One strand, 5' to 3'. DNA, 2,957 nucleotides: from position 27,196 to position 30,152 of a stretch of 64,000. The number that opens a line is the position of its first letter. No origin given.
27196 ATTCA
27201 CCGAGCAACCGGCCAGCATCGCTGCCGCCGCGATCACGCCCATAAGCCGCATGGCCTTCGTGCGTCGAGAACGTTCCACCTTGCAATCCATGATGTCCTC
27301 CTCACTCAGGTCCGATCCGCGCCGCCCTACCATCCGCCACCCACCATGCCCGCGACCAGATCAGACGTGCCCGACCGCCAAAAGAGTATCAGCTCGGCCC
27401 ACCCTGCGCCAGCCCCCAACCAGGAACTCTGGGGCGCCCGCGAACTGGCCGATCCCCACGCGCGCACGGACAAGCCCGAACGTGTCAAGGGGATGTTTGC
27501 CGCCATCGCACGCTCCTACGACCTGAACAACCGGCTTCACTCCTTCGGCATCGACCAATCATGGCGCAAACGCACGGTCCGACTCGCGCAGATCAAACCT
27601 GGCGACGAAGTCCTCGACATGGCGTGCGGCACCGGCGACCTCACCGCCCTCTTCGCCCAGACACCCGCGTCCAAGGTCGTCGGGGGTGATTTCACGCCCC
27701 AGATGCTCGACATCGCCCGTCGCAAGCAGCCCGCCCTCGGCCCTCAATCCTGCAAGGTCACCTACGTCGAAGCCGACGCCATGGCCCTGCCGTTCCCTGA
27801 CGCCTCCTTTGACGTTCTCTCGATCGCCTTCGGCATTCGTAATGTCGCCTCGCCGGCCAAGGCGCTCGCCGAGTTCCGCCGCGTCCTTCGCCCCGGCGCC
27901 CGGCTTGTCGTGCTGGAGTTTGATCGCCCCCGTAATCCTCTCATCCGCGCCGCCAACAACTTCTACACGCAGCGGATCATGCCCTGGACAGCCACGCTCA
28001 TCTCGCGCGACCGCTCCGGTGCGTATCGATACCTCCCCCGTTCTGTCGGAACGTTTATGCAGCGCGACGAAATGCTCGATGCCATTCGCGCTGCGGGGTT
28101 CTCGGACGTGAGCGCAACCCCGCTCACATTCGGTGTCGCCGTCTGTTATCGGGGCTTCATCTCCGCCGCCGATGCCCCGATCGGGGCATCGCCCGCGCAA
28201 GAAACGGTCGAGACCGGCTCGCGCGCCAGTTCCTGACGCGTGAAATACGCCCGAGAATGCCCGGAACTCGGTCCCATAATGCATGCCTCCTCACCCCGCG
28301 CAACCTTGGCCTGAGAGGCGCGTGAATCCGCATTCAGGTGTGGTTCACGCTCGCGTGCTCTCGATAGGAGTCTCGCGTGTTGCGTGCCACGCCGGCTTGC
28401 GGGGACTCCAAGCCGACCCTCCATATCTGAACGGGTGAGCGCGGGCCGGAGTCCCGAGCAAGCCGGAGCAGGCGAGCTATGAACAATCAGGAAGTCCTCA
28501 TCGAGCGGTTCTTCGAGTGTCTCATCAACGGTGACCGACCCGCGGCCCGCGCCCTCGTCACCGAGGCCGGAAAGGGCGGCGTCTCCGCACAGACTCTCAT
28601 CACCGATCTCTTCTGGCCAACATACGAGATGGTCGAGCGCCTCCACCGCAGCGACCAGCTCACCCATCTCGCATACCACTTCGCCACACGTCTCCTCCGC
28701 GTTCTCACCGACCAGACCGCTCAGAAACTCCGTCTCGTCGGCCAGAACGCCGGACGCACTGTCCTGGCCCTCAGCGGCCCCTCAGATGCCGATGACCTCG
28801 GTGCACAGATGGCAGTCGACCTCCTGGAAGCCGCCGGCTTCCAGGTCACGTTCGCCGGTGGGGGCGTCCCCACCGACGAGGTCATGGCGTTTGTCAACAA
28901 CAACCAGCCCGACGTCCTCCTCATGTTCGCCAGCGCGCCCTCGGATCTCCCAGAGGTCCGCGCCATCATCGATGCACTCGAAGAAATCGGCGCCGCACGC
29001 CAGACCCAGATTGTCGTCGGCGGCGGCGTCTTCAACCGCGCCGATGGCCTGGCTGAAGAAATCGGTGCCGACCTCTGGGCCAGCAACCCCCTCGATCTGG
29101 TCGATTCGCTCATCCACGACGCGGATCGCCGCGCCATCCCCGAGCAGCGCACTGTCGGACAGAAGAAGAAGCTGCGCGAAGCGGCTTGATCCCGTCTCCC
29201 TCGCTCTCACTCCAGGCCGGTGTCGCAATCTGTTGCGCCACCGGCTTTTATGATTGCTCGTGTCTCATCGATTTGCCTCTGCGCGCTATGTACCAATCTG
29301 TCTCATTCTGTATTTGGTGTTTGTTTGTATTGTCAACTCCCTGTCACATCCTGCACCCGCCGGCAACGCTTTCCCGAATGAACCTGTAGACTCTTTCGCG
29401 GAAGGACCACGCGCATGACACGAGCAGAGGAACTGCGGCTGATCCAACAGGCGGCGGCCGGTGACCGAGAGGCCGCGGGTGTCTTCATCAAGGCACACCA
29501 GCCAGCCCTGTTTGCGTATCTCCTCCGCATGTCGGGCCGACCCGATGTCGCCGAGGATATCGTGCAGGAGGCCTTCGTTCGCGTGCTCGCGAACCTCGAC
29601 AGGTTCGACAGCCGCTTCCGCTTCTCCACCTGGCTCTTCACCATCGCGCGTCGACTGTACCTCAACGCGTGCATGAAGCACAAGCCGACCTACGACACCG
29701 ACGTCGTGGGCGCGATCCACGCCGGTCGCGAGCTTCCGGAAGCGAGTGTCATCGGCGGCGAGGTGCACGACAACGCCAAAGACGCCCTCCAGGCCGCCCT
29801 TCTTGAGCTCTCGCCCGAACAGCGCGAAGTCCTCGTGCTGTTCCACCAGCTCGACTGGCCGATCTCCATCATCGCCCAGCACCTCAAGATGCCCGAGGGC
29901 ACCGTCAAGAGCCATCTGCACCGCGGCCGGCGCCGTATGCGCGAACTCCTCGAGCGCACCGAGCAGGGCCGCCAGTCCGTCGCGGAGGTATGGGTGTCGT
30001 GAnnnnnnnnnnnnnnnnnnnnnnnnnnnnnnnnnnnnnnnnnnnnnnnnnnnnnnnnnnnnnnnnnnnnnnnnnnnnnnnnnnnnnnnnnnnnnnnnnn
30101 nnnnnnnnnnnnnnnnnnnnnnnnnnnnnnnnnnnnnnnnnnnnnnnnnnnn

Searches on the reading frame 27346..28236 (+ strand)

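Call 56: search_protein_families(library=pfam, proteins=[window:27346-28236:+], max_evalue=0.01)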
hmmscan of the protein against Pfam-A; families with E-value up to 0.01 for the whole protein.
window:27346-28236:+ (296 aa): 10 families
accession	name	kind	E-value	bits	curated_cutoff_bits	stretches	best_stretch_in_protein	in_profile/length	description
PF01209.24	Ubie_methyltran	-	1.7e-56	191.7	20.1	1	43-270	5-231/233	ubiE/COQ5 methyltransferase family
PF08241.18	Methyltransf_11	-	2.1e-22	80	21.2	1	90-189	1-95/95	Methyltransferase domain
PF13649.12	Methyltransf_25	-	6.6e-22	78.5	27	1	89-184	1-96/97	Methyltransferase domain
PF13847.12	Methyltransf_31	-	1.2e-16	61.1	27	1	83-201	1-123/145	Methyltransferase domain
PF08242.18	Methyltransf_12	-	1.4e-13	51.8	30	1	90-187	1-98/98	Methyltransferase domain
PF13489.12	Methyltransf_23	-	3e-12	47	27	1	72-256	8-163/164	Methyltransferase domain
PF01135.25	PCMT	-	5.4e-05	23.5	20.3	1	79-167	67-155/210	Protein-L-isoaspartate(D-aspartate) O-methyltransferase (PCMT)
PF07021.18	MetW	-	5.5e-05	23.3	21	1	81-181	9-102/193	Methionine biosynthesis protein MetW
PF00398.26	RrnaAD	-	0.0011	18.6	24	1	66-152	11-92/263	Ribosomal RNA adenine dimethylase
PF01170.24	UPF0020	-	0.0063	16.7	22.3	0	78-158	21-125/197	RMKL-like, methyltransferase domain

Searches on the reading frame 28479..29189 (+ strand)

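Call 56: search_protein_families(library=pfam, proteins=[window:28479-29189:+], max_evalue=0.01)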
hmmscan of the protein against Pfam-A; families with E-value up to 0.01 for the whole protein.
window:28479-29189:+ (236 aa): 2 families
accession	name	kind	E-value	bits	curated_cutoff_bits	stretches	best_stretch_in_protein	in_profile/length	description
PF02310.24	B12-binding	-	1e-13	51.6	32.1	1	94-200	2-112/121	B12 binding domain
PF02607.22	B12-binding_2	-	1.4e-07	32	23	1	7-74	1-67/74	B12 binding domain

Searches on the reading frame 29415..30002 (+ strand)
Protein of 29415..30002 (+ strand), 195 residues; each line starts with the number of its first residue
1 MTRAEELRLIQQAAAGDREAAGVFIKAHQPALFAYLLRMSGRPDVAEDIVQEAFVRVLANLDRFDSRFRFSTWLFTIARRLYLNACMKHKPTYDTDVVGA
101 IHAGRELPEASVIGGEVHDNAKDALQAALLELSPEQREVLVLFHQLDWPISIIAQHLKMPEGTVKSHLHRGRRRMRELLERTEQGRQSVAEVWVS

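Call 56: search_protein_families(library=pfam, proteins=[window:29415-30002:+], max_evalue=0.01)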
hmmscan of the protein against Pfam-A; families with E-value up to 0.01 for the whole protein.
window:29415-30002:+ (195 aa): 4 families
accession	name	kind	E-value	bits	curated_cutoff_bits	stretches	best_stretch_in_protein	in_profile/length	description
PF04542.20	Sigma70_r2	-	5e-19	68.3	24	1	25-90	2-69/71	Sigma-70 region 2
PF08281.18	Sigma70_r4_2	-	9.1e-16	57.7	25.7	1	123-175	2-54/54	Sigma-70, region 4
PF04545.22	Sigma70_r4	-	3.8e-10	39.6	24.1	1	128-177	1-50/50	Sigma-70, region 4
PF12645.13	HTH_16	-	0.0029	18.1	22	1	8-65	2-65/65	Helix-turn-helix domain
